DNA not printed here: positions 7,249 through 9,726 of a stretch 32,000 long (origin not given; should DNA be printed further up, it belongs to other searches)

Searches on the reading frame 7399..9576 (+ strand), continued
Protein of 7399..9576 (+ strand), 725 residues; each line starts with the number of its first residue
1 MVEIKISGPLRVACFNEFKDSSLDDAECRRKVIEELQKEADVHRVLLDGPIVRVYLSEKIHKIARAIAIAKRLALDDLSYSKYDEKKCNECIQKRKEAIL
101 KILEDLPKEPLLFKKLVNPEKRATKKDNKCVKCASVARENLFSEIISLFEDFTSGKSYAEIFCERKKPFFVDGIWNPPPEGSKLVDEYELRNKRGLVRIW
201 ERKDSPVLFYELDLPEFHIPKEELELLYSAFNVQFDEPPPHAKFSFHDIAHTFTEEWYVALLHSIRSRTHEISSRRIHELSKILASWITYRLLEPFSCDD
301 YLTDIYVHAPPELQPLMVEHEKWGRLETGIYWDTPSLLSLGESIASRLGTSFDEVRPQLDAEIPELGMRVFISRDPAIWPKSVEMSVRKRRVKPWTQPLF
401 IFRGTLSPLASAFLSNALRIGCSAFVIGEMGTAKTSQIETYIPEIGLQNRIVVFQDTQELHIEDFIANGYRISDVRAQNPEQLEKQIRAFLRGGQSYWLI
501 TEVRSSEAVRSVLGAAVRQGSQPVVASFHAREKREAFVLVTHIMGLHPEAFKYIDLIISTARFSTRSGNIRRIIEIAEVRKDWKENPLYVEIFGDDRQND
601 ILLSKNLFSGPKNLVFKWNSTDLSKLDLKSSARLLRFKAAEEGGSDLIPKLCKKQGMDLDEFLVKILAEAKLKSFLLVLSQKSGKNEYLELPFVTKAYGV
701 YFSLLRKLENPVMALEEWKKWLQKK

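Call 72: fold_search(model_id=the predicted structure, library=pdb)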
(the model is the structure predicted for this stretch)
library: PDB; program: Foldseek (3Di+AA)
matches with E <= 10: 1421; with E <= 0.001: 141
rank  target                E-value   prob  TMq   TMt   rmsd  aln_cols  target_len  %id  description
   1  2oap_2                2.4e-25  1.00  0.56  0.78   5.2       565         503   19  Crystal structure of the archaeal secretion ATPase GspE in complex with AMP-PNP (released 2007-02-13)
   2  4ii7_C                3.3e-25  1.00  0.51  0.69   5.8       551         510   21  Archaellum Assembly ATPase FlaI (released 2013-03-06)
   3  4ii7_D                7.3e-25  1.00  0.46  0.63   6.7       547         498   20  Archaellum Assembly ATPase FlaI (released 2013-03-06)
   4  4ii7_A                2.3e-24  1.00  0.50  0.68   6.0       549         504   21  Archaellum Assembly ATPase FlaI (released 2013-03-06)
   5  4ihq_C                2.8e-24  1.00  0.53  0.71   6.0       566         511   20  Archaellum Assembly ATPase FlaI bound to ADP (released 2013-03-06)
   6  2oap_1                3.0e-24  1.00  0.50  0.68   6.7       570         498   20  Crystal structure of the archaeal secretion ATPase GspE in complex with AMP-PNP (released 2007-02-13)
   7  4ihq_A                6.1e-23  1.00  0.48  0.64   7.4       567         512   20  Archaellum Assembly ATPase FlaI bound to ADP (released 2013-03-06)
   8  4ii7_B                1.1e-22  1.00  0.47  0.64   6.5       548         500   20  Archaellum Assembly ATPase FlaI (released 2013-03-06)
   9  8rkd_A                2.2e-18  1.00  0.38  0.60   7.3       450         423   20  TadA/CpaF with AMPPNP (released 2024-08-14)
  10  8rjf_A                2.7e-17  1.00  0.37  0.59   5.9       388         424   21  TadA/CpaF with ADP (released 2024-08-14)
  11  9e24_A                5.3e-17  1.00  0.40  0.64   6.2       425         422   20  Closed structure of CpaF without nucleotides (Apo dataset) (released 2025-04-23)
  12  8rkd_B                3.6e-15  1.00  0.39  0.63   7.1       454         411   16  TadA/CpaF with AMPPNP (released 2024-08-14)
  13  3jc8_Ba               1.3e-14  1.00  0.34  0.50  11.5       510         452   14  Architectural model of the type IVa pilus machine in a piliated state (released 2016-03-16)
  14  1g6o_A                6.0e-13  1.00  0.33  0.69   6.7       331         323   18  CRYSTAL STRUCTURE OF THE HELICOBACTER PYLORI ATPASE, HP0525, IN COMPLEX WITH ADP (released 2001-01-24)
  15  2pt7_B                4.6e-12  1.00  0.33  0.72   4.3       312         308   18  Crystal structure of Cag VirB11 (HP0525) and an inhibitory protein (HP1451) (released 2007-11-13)
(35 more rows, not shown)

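Call 83: find_related_loci(query=A7, collection=metagenome_contigs, flank=8000)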
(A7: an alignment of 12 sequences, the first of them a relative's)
Query A7 (162 aa) in metagenome_contigs; peptide patterns used: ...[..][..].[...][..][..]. (x = any residue, [..] = any of these).
140 stretches matched a pattern; 13 encode a relative of the query (tblastn E <= 1e-3); 13 distinct loci.
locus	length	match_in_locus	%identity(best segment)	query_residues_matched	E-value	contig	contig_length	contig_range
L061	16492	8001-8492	74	1-162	5e-80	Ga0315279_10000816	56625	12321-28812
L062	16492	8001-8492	73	1-162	4e-77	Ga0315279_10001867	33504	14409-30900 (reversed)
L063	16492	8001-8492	57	2-160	5e-58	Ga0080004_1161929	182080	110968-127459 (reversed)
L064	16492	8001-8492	57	2-160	5e-58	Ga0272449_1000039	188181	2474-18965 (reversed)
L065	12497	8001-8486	58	4-160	3e-57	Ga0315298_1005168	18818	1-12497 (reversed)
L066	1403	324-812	56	3-160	4e-59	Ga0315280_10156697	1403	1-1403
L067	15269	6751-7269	53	1-162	6e-55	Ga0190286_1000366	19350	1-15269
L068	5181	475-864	58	1-124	4e-45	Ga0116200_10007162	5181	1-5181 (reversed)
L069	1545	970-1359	58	1-124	8e-46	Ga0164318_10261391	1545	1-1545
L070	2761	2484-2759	65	4-95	6e-38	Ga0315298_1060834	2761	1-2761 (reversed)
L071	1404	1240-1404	67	3-57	5e-21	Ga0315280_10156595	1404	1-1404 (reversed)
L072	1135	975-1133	72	4-56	4e-21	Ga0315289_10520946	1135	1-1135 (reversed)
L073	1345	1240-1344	63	1-31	2e-7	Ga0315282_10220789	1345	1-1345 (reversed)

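Call 85: search_protein_families(library=padloc, proteins=[window:7399-9576:+], max_evalue=0.001)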
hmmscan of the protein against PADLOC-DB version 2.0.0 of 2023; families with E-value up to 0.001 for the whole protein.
window:7399-9576:+ (725 aa): 0 families

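Call 86: search_protein_families(library=ncbifam, proteins=[L007:14161-14598:+, L007:14605-14967:+, L007:14997-15389:+, L007:15377-15898:+, L007:15905-16582:+, L004:4429-5157:+], max_evalue=0.1)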
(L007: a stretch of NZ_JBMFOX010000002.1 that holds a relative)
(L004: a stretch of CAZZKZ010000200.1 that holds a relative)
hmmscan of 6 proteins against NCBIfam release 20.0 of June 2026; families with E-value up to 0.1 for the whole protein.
L007:14161-14598:+ (145 aa): 0 families

L007:14605-14967:+ (120 aa): 0 families

L007:14997-15389:+ (130 aa): 0 families

L007:15377-15898:+ (173 aa): 0 families

L007:15905-16582:+ (225 aa): 0 families

L004:4429-5157:+ (242 aa): 3 families
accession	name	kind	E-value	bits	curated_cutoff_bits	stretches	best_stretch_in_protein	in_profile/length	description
TIGR04239.1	rhombo_GlpG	equivalog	7.9e-06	25.8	250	1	44-236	95-268/271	rhomboid family intramembrane serine protease GlpG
NF008155.0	PRK10907.1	equivalog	7.6e-05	22.2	335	1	39-234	90-266/276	rhomboid family intramembrane serine protease GlpG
TIGR03902.1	rhom_GG_sort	equivalog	0.00031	20.7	84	1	88-232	18-152/154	rhombosortase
